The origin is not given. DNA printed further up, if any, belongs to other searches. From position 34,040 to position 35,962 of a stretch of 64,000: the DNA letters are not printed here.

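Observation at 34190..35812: Cobalamin-dependent radical SAM enzyme in a genome type that usually lacks cobalamin biosynthesis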

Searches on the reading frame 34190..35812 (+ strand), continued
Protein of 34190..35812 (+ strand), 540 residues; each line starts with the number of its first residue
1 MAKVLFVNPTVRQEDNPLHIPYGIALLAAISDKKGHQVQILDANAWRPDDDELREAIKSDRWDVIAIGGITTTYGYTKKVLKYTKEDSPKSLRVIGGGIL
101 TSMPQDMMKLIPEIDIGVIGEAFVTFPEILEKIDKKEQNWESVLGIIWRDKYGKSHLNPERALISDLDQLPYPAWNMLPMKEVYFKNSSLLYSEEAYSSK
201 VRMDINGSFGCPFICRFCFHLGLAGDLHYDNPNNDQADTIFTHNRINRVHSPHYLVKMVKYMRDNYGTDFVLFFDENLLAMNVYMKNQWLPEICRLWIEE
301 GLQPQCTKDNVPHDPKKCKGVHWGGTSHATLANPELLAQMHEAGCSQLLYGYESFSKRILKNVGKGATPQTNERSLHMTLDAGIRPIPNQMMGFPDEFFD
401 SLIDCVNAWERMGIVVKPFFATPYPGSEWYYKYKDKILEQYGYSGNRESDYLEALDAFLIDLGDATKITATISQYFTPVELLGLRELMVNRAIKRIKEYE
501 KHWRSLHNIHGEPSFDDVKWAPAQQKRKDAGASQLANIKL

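Call 33: search_protein_families(library=pfam, proteins=[L030:8411-9253:+, L076:7612-8667:+, L019:3370-4038:+, L030:7281-8525:+, L041:4472-5164:+, L016:9508-10500:+, L016:642-1928:+, L024:8706-9863:+, L026:8166-10124:+, L021:1978-2964:+], max_evalue=0.00001)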
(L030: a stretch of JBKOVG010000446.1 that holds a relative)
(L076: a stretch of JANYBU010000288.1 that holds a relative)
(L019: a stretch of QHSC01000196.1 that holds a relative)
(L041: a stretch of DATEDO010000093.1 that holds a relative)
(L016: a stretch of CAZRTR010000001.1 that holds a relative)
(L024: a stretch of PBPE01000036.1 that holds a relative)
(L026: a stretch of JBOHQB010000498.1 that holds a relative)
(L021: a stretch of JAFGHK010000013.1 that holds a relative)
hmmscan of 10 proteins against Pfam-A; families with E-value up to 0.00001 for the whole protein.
L030:8411-9253:+ (280 aa): 1 family
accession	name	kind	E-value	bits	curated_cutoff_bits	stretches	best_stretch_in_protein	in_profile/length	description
PF02348.25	CTP_transf_3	-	1.7e-17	64.4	22.6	1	49-181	3-127/217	Cytidylyltransferase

L076:7612-8667:+ (351 aa): 2 families
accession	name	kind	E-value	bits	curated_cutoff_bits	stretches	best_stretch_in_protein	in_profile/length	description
PF03102.20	NeuB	-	5.1e-78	262.3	22.1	1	45-278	1-240/241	NeuB family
PF08666.17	SAF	-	1.4e-09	38.8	21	1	293-349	2-61/63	SAF domain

L019:3370-4038:+ (222 aa): 1 family
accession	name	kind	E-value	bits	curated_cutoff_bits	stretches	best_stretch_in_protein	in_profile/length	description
PF13412.12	HTH_24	-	4.2e-07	29.9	21.9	1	12-56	4-48/48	Winged helix-turn-helix DNA-binding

L030:7281-8525:+ (414 aa): 3 families
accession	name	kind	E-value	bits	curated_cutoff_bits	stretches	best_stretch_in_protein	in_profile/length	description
PF22725.1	GFO_IDH_MocA_C3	-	1.3e-21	77.3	27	1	214-336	3-123/124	GFO/IDH/MocA C-terminal domain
PF02894.22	GFO_IDH_MocA_C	-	3.7e-20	73.1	22.9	1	218-414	3-218/218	Oxidoreductase family, C-terminal alpha/beta domain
PF01408.29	GFO_IDH_MocA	-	4e-14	53.8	24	1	88-201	1-117/120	Oxidoreductase family, NAD-binding Rossmann fold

L041:4472-5164:+ (230 aa): 5 families
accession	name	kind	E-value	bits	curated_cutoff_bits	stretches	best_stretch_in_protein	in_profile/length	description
PF00132.30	Hexapep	-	2.4e-17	62.2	27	2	161-194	2-35/36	Bacterial transferase hexapeptide (six repeats)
PF25084.1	LbH_EIF2B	-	2.4e-10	40.8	54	1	96-186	16-104/105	EIF2B subunit epsilon LbH domain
PF14602.12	Hexapep_2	-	2.6e-09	37.1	27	1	161-195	2-34/34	Hexapeptide repeat of succinyl-transferase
PF17836.7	PglD_N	-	6.9e-09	36.6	23.4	1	13-76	1-69/78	PglD N-terminal domain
PF24894.1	Hexapep_GlmU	-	1.2e-06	29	23.3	0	101-149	34-81/104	GlmU-like, C-terminal hexapeptide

L016:9508-10500:+ (330 aa): 9 families
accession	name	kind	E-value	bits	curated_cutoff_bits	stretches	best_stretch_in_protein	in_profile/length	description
PF16363.11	GDP_Man_Dehyd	-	3.7e-69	234.2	27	1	12-311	1-331/332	GDP-mannose 4,6 dehydratase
PF01370.27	Epimerase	-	6.1e-55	186.7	20.9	1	11-245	1-240/240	NAD dependent epimerase/dehydratase family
PF01073.25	3Beta_HSD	-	1.1e-28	100.5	22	1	12-233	1-230/280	3-beta hydroxysteroid dehydrogenase/isomerase family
PF02719.21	Polysacc_synt_2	-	1.5e-18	67.5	20.2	1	11-289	1-276/293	Polysaccharide biosynthesis protein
PF13460.12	NAD_binding_10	-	1.2e-16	61.6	27.2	1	15-180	1-143/184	NAD(P)H-binding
PF07993.18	NAD_binding_4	-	8.6e-16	58.3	20.1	1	13-185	1-209/258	Male sterility protein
PF05368.20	NmrA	-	6.6e-13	49.3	27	1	9-129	3-107/298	NmrA-like family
PF04321.23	RmlD_sub_bind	-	7.7e-10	38.8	27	1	10-162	2-134/287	RmlD substrate binding domain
PF00106.31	adh_short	-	1.1e-07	32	26.6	1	10-174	2-170/195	short chain dehydrogenase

L016:642-1928:+ (428 aa): 4 families
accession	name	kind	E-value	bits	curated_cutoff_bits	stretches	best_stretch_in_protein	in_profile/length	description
PF01041.23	DegT_DnrJ_EryC1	-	3.5e-108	362.5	19.8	1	25-364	4-334/360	DegT/DnrJ/EryC1/StrS aminotransferase family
PF01212.27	Beta_elim_lyase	-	1.9e-10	41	27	1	51-232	31-229/288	Beta-eliminating lyase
PF01053.26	Cys_Met_Meta_PP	-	1.6e-09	37.2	27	1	42-183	42-183/381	Cys/Met metabolism PLP-dependent enzyme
PF00155.27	Aminotran_1_2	-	9.4e-07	28.8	19.7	1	50-175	39-187/361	Aminotransferase class I and II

L024:8706-9863:+ (385 aa): 1 family
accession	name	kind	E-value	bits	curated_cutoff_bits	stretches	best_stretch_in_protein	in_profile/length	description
PF02350.25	Epimerase_2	-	5.1e-89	299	30.6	1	23-368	2-347/347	UDP-N-acetylglucosamine 2-epimerase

L026:8166-10124:+ (652 aa): 1 family
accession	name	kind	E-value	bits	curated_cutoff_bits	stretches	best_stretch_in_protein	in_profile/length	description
PF13692.12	Glyco_trans_1_4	-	3.2e-06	27.9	27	0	523-606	59-142/142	Glycosyl transferases group 1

L021:1978-2964:+ (328 aa): 3 families
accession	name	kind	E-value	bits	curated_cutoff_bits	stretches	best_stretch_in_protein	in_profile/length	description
PF01408.29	GFO_IDH_MocA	-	8.1e-21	75.4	24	1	4-135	2-120/120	Oxidoreductase family, NAD-binding Rossmann fold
PF02894.22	GFO_IDH_MocA_C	-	1.2e-09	38.7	22.9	1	205-323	86-214/218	Oxidoreductase family, C-terminal alpha/beta domain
PF22725.1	GFO_IDH_MocA_C3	-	9.7e-08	32.5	27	0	172-218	49-100/124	GFO/IDH/MocA C-terminal domain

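Call 34: predict_structure(alignment_id=A1)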
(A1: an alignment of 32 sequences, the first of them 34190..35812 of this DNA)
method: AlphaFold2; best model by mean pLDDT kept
length: 540 residues; sequences in the alignment: 32
mean_pLDDT: 84.7   pTM: 0.86
mean pLDDT of the five models: 84.7, 83.5, 79.6, 79.1, 78.1
residues with pLDDT >= 90: 270; 70-90: 196; 50-70: 38; < 50: 36
segments of 3 or more residues with pLDDT < 50: 193-196, 214-225, 522-540
pLDDT, mean of each block of 10 residues (from residue 1): 95 79 91 97 94 98 93 92 98 90 90 92 90 92 93 91 85 94 81 53 82 48 56 81 69 97 94 80 89 98 92 83 86 93 91 85 76 90 88 90 94 86 79 90 92 94 76 89 93 96 79 69 43 40
secondary structure, 60 per line:
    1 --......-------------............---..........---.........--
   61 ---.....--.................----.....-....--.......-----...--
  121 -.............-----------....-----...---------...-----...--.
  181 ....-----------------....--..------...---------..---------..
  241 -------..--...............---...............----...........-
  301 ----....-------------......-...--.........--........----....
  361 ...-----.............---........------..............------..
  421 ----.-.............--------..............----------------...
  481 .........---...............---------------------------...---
elements in order: E3-8 H22-33 E37-42 H43-46 H50-58 E64-68 H71-87 E92-96 H98-101 H104-110 E116-118 H122-134 E146-149 E155-157 H180-184 E202-205 H252-266 E270-277 H278-284 H289-299 H305-308 E322-327 H334-342 E345-352 H357-363 H369-381 E385-392 H399-412 H428-439 H448-461 H478-489 H493-507

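Call 36: fold_search(model_id=the predicted structure, library=pdb)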
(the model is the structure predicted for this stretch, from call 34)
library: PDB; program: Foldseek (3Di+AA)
matches with E <= 10: 1707; with E <= 0.001: 74
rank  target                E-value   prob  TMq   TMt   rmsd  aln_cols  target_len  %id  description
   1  5ul4                  2.0e-18  1.00  0.57  0.43  13.3       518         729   16  Structure of Cobalamin-dependent S-adenosylmethionine radical enzyme OxsB with aqua-cobalamin and S-adenosylmethionine b (released 2017-04-19)
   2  6fd2_A                4.1e-18  1.00  0.61  0.71   6.4       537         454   16  Radical SAM 1,2-diol dehydratase AprD4 in complex with its substrate paromamine (released 2018-01-17)
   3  6fd2_B                7.4e-18  1.00  0.56  0.66   7.5       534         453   16  Radical SAM 1,2-diol dehydratase AprD4 in complex with its substrate paromamine (released 2018-01-17)
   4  5ul3                  8.8e-18  1.00  0.57  0.43   4.0       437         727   16  Structure of Cobalamin-dependent S-adenosylmethionine radical enzyme OxsB with aqua-cobalamin bound (released 2017-04-19)
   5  6wte_A                9.8e-18  1.00  0.58  0.55   7.2       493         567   15  Structure of radical S-adenosylmethionine methyltransferase, TsrM, from Kitasatospora setae with cobalamin and [4Fe-4S (released 2020-12-23)
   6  6wtf_A                9.8e-18  1.00  0.56  0.56   7.2       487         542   15  Structure of radical S-adenosylmethionine methyltransferase, TsrM, from Kitasatospora setae with tryptophan substrate  (released 2020-12-23)
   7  5ul2                  1.3e-17  1.00  0.54  0.41   4.7       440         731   15  Structure of Apo, SeMet-labeled Cobalamin-dependent S-adenosylmethionine radical enzyme OxsB (released 2017-04-19)
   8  6wtf_B                1.5e-17  1.00  0.56  0.56   7.2       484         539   16  Structure of radical S-adenosylmethionine methyltransferase, TsrM, from Kitasatospora setae with tryptophan substrate  (released 2020-12-23)
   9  6wte_B                3.0e-17  1.00  0.57  0.58   6.3       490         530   15  Structure of radical S-adenosylmethionine methyltransferase, TsrM, from Kitasatospora setae with cobalamin and [4Fe-4S (released 2020-12-23)
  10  9ccb                  6.0e-17  1.00  0.49  0.62  11.1       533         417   15  X-ray crystal structure of methyl-coenzyme M reductase glutamine methylase (MgmA) from Methanothermobacter marburgensis  (released 2025-01-01)
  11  7kdy_B                5.4e-14  1.00  0.54  0.45   6.1       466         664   17  Crystal structure of Streptomyces tokunonesis TokK with hydroxycobalamin, 5'-deoxyadenosine, methionine, and (2R)-pant (released 2022-01-12)
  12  7kdy_A                6.1e-14  1.00  0.53  0.45   7.5       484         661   16  Crystal structure of Streptomyces tokunonesis TokK with hydroxycobalamin, 5'-deoxyadenosine, methionine, and (2R)-pant (released 2022-01-12)
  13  9n1b                  6.4e-14  1.00  0.55  0.48   6.0       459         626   14  Crystal structure of CysS from Corallococcus sp. CA054B with 5'-deoxyadenosine, methionine, and pantetheinylated 3-metho (released 2026-01-28)
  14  7kdx_B                7.7e-14  1.00  0.55  0.45   7.5       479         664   17  Crystal structure of Streptomyces tokunonesis TokK with hydroxycobalamin, 5'-deoxyadenosine, and methionine (released 2022-01-12)
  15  7kdx_A                1.5e-13  1.00  0.54  0.45   7.2       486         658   16  Crystal structure of Streptomyces tokunonesis TokK with hydroxycobalamin, 5'-deoxyadenosine, and methionine (released 2022-01-12)
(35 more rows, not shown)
